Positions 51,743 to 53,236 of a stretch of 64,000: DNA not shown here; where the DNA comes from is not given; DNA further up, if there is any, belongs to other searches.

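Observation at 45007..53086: MurR-regulated catabolic island: class-III aminotransferase + TAXI-TRAP (with DUF1850) + thiolase + family-III CoA-transferase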

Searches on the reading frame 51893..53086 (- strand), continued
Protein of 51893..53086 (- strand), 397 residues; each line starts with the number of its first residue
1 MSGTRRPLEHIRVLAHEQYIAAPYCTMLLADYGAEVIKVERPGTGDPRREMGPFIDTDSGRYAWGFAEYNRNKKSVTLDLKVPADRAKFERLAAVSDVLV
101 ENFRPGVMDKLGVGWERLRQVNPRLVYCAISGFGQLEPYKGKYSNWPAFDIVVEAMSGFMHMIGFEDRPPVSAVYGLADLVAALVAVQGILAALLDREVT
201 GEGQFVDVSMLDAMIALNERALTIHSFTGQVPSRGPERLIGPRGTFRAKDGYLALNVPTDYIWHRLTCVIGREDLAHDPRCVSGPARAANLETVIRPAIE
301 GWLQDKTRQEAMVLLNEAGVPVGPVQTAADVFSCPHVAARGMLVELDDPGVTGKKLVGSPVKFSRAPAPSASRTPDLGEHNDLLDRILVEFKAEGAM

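Call 50: find_encoding_contigs(protein=P0131, flank=10000, max_places=1)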
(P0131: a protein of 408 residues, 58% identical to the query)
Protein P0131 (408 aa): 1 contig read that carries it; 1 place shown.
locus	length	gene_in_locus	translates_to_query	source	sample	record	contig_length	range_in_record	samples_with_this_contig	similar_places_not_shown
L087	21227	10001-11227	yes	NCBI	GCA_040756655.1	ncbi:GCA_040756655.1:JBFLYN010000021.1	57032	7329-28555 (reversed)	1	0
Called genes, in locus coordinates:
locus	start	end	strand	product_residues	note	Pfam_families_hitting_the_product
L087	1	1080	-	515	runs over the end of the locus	PF12836:HHH_3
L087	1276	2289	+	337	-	-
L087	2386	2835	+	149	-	-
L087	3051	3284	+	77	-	-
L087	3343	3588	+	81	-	PF00742:Homoserine_dh (weak)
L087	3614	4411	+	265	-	PF01177:Asp_Glu_race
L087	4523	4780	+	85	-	PF10942:DUF2619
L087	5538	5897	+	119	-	-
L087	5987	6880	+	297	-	PF03069:FmdA_AmdA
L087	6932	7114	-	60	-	-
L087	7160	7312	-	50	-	-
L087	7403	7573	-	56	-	-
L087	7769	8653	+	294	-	PF01418:HTH_6, PF01380:SIS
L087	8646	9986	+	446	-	PF00202:Aminotran_3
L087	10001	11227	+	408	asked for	PF02515:CoA_transf_3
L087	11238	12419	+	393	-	PF00108:Thiolase_N, PF08545:ACP_syn_III (faint), PF02803:Thiolase_C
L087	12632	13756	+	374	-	PF00082:Peptidase_S8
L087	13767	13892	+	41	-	-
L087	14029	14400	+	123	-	PF00082:Peptidase_S8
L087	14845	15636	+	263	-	PF09136:Glucodextran_B, PF19077:Big_13 (faint), PF09136:Glucodextran_B (weak)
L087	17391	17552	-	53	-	-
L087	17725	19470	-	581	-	PF01979:Amidohydro_1 (faint), PF07969:Amidohydro_3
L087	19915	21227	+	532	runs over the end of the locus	PF00496:SBP_bac_5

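Call 51: find_related_loci(query=window:51893-53086:-, collection=metagenome_contigs, flank=10000)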
Query window:51893-53086:- (397 aa) in metagenome_contigs; peptide patterns used: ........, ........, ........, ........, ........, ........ (x = any residue, [..] = any of these).
345 stretches matched a pattern; 269 encode a relative of the query (tblastn E <= 1e-3); the best 80 are kept; 80 distinct loci.
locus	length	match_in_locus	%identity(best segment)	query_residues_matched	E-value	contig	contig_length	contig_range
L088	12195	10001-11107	40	7-382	4e-81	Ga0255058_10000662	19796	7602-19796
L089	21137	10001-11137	38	6-389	3e-78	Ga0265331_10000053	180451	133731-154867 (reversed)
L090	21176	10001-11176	37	1-394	7e-78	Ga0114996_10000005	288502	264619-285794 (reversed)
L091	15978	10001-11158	37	5-394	2e-77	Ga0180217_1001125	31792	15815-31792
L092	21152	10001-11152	37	4-391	3e-77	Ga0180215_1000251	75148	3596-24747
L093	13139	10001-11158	37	5-394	5e-75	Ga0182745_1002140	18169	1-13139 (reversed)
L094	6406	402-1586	37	6-397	5e-75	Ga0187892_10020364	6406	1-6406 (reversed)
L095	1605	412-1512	39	7-382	4e-79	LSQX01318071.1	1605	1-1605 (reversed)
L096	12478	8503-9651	35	8-394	1e-74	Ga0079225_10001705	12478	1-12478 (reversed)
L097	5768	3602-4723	37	1-382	6e-69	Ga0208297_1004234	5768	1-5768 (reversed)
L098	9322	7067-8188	37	1-382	6e-69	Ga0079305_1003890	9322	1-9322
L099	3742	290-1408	36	5-384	2e-67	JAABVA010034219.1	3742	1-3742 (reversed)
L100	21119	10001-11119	35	7-384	1e-66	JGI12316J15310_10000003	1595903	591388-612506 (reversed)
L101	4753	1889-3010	37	7-388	2e-66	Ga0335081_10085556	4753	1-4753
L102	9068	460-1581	37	7-388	2e-66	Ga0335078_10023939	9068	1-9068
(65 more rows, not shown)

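Call 71: find_encoding_contigs(protein=P0135, flank=9000, max_places=1)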
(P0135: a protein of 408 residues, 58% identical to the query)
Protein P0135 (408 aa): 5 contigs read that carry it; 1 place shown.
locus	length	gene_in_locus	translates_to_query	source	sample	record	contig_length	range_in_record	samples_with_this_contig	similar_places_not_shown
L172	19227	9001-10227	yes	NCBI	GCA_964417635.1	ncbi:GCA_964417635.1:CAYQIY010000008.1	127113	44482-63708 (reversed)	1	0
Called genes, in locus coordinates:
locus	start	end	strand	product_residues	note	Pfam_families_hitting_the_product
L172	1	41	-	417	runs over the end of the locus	PF07690:MFS_1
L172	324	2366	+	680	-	PF26549:Tricorn_N (faint), PF26550:Tricorn_2nd (faint), PF07676:PD40 (faint), PF25174:Beta-prop_THOC3 (faint), PF00930:DPPIV_N (weak), PF02129:Peptidase_S15 (weak), PF20434:BD-FAE (weak), PF00326:Peptidase_S9, +1 more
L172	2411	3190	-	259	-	PF05401:NodS (weak), PF13489:Methyltransf_23, PF13847:Methyltransf_31, PF08241:Methyltransf_11, PF08242:Methyltransf_12, PF13649:Methyltransf_25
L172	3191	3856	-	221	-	PF01545:Cation_efflux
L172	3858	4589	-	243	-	-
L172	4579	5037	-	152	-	PF01978:TrmB (weak), PF12802:MarR_2, PF01047:MarR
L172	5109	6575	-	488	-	PF07364:DUF1485, PF07171:MlrC_C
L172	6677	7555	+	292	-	PF01418:HTH_6, PF01380:SIS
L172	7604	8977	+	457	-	PF00202:Aminotran_3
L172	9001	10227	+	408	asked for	PF02515:CoA_transf_3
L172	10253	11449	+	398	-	PF00108:Thiolase_N, PF22691:Thiolase_C_1 (faint), PF00109:ketoacyl-synt (weak), PF08545:ACP_syn_III (faint), PF02803:Thiolase_C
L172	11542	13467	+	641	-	PF26550:Tricorn_2nd (weak), PF26549:Tricorn_N, PF07676:PD40 (weak), PF05448:AXE1 (weak), PF01738:DLH, PF02129:Peptidase_S15, PF20434:BD-FAE (weak), PF00326:Peptidase_S9, +2 more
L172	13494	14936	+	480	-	PF00144:Beta-lactamase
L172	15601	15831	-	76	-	-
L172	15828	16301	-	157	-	-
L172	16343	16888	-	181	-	PF00571:CBS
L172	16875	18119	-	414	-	PF00999:Na_H_Exchanger, PF03601:Cons_hypoth698 (weak)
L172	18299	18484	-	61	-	-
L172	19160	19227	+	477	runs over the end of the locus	PF01554:MatE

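Call 80: search_protein_families(library=ncbifam, proteins=[L085:16030-16848:+, L085:2901-4055:+, L085:12764-14086:+, L087:5987-6880:+, L087:3614-4411:+, L172:5109-6575:-, L172:11542-13467:+, L172:13494-14936:+], max_evalue=0.00001)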
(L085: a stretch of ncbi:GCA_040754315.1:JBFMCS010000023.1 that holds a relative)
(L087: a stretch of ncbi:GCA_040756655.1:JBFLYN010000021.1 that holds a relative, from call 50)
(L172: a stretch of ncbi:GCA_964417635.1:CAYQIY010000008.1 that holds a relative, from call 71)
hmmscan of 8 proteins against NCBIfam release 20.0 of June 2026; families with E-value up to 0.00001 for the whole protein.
L085:16030-16848:+ (272 aa): 11 families
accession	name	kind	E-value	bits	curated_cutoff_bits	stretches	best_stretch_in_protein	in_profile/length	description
NF040852.1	nitrile_Arch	equivalog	1.6e-53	181.5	500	1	1-265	1-261/262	nitrilase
NF033621.1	de_GSH_amidase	exception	2.4e-29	102.5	355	1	14-241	12-242/260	deaminated glutathione amidase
TIGR03381.1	agmatine_aguB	equivalog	2.2e-27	96.1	410.25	1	14-267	13-279/279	N-carbamoylputrescine amidase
NF009803.0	PRK13287.1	equivalog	5.4e-23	81.3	406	1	17-242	34-265/333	formamidase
NF010588.0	PRK13981.1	equivalog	5.9e-22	77.8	479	1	2-269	6-274/546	NAD+ synthase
NF009802.0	PRK13286.1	equivalog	1.1e-20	73.9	427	1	17-229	36-252/345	aliphatic amidase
NF007757.0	PRK10438.1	equivalog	1.9e-18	66.6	249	1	32-225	33-222/256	amidohydrolase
TIGR04048.1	nitrile_sll0784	equivalog_domain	2e-17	63.1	502.6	1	3-161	5-177/301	Nit6803 family nitrilase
TIGR00546.1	lnt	equivalog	2.2e-17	63.3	132.9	2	121-199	302-384/395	apolipoprotein N-acyltransferase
NF043013.1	DeGluthAmidYersProt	equivalog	6.4e-12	45.2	500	1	129-235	143-251/278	deaminated glutathione amidase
NF002730.0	PRK02628.1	equivalog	2.3e-09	36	473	1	3-99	15-112/677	NAD(+) synthase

L085:2901-4055:+ (384 aa): 3 families
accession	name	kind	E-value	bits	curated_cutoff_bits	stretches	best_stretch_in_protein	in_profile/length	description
NF011933.0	PRK15404.1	subfamily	1.5e-52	178.9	477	1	33-359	23-347/370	high-affinity branched-chain amino acid ABC transporter substrate-binding protein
TIGR03407.1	urea_ABC_UrtA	exception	4.5e-30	104.8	492.75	1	37-377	1-346/361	urea ABC transporter substrate-binding protein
TIGR03669.1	urea_ABC_arch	equivalog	1.9e-19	69.9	494.8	1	37-356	1-320/375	urea ABC transporter substrate-binding protein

L085:12764-14086:+ (440 aa): 3 families
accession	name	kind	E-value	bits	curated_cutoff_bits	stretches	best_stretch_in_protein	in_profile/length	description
NF011933.0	PRK15404.1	subfamily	9e-22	77.6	477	1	63-392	23-345/370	high-affinity branched-chain amino acid ABC transporter substrate-binding protein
TIGR03407.1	urea_ABC_UrtA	exception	9e-14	51.1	492.75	1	68-154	2-87/361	urea ABC transporter substrate-binding protein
TIGR03669.1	urea_ABC_arch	equivalog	9.5e-12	44.6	494.8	1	86-378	19-306/375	urea ABC transporter substrate-binding protein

L087:5987-6880:+ (297 aa): 1 family
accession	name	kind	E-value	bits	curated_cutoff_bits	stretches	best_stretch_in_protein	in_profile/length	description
NF045496.1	FormamaseFmdA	equivalog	9e-24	83.9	500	1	142-209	213-281/407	formamidase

L087:3614-4411:+ (265 aa): 5 families
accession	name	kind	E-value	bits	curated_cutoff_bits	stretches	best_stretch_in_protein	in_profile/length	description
NF002035.0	PRK00865.1-3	equivalog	1.5e-72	244.4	328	1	2-263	3-265/267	glutamate racemase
TIGR00067.1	glut_race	equivalog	2.9e-62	210.4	146.65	1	5-243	1-241/251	glutamate racemase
NF002034.1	PRK00865.1-1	equivalog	7.9e-32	110.5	408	1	7-207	3-206/260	glutamate racemase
TIGR00035.1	asp_race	subfamily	2.2e-13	50.4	93.1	1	47-190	59-204/236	amino acid racemase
NF052483.1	racemase_CuyB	equivalog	1.6e-12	47.9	190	1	53-206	60-214/225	cysteate racemase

L172:5109-6575:- (488 aa): 1 family
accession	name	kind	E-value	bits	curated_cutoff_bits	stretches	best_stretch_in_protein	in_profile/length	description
NF041767.1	micro_ase_MlrC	exception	3.9e-27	94.9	999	1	2-462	30-485/511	microcystinase MlrC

L172:11542-13467:+ (641 aa): 7 families
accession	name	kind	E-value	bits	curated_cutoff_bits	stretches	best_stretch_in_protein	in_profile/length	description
NF053518.1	DipepPtdsDpp5Prph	equivalog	9.9e-59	199.5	900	2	178-637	201-652/655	dipeptidyl-peptidase Dpp5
NF033523.0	lasso_peptidase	equivalog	1.2e-44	153.2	400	2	378-636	368-634/638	Atxe2 family lasso peptide isopeptidase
TIGR02800.1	propeller_TolB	equivalog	9e-30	103.9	343.15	2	2-113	237-340/418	Tol-Pal system beta propeller repeat protein TolB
NF002183.0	PRK01029.1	equivalog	1.5e-13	50.6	405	0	51-112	282-343/429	Tol-Pal system protein TolB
NF050058.1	e_dPHAscl_type1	hypoth_equivalog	2.6e-12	46.8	150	1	399-593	7-201/276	extracellular catalytic domain type 1 short-chain-length polyhydroxyalkanoate depolymerase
NF047920.1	lactonase_UilS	equivalog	3.3e-08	33.6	400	0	531-638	184-284/285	UilS family quorum-quenching N-acyl-homoserine lactonase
NF050057.1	e_dPHAmcl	equivalog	3.8e-07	29.7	270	0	571-618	192-239/252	extracellular medium-chain-length polyhydroxyalkanoate depolymerase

L172:13494-14936:+ (480 aa): 47 families (the best 25 are shown)
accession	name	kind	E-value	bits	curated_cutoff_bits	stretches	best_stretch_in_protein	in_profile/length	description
NF033085.1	bla_class_C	equivalog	1.9e-26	92.7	415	2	10-119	10-115/356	class C beta-lactamase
NF045671.1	blaPNC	exception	7e-19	67.9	750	1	12-119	53-156/401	PNC family class C beta-lactamase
NF009622.0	PRK13128.1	equivalog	1.5e-18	66.6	443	2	9-97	10-97/518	D-aminopeptidase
NF033159.0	blaPAC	exception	5.9e-18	64.8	850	1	14-117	37-136/380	PAC family class C beta-lactamase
NF007943.0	PRK10662.1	equivalog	2.5e-17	62.5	266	1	26-224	54-231/380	D-alanyl-D-alanine-carboxypeptidase/endopeptidase AmpH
NF033406.1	blaMCA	exception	3.1e-17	62.6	750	1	14-128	46-154/390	MCA family class C beta-lactamase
NF012173.1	CMY2-MIR-ACT-EC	exception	4.4e-17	62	680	2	13-119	37-139/380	CMY2/MIR/ACT/EC family class C beta-lactamase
NF000397.2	blaACC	exception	8.9e-17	61.2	850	1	9-117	35-139/385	ACC family cephalosporin-hydrolyzing class C beta-lactamase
NF000385.4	blaACT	exception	1.1e-16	60.8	810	1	12-119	36-139/380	ACT family cephalosporin-hydrolyzing class C beta-lactamase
NF052559.1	MthAcHydAcmB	equivalog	1.2e-16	60.4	550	1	19-290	22-284/391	methyl acetate hydrolase AcmB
NF002968.0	PRK03642.1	equivalog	3e-15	56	385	1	14-218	49-243/432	penicillin binding protein PBP4B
NF000423.2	blaSRT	exception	5.7e-15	55.4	860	1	13-117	33-133/378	SRT/SST family class C beta-lactamase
NF000185.2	BlaEC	exception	6e-15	55.1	850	1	16-119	36-135/377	BlaEC family class C beta-lactamase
NF038238.1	blaBUT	exception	9.2e-15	54.6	850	1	15-119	41-141/383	BUT family class C beta-lactamase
NF000187.3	BlaMIR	exception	2.8e-14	53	882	1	12-119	36-139/381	MIR family cephalosporin-hydrolyzing class C beta-lactamase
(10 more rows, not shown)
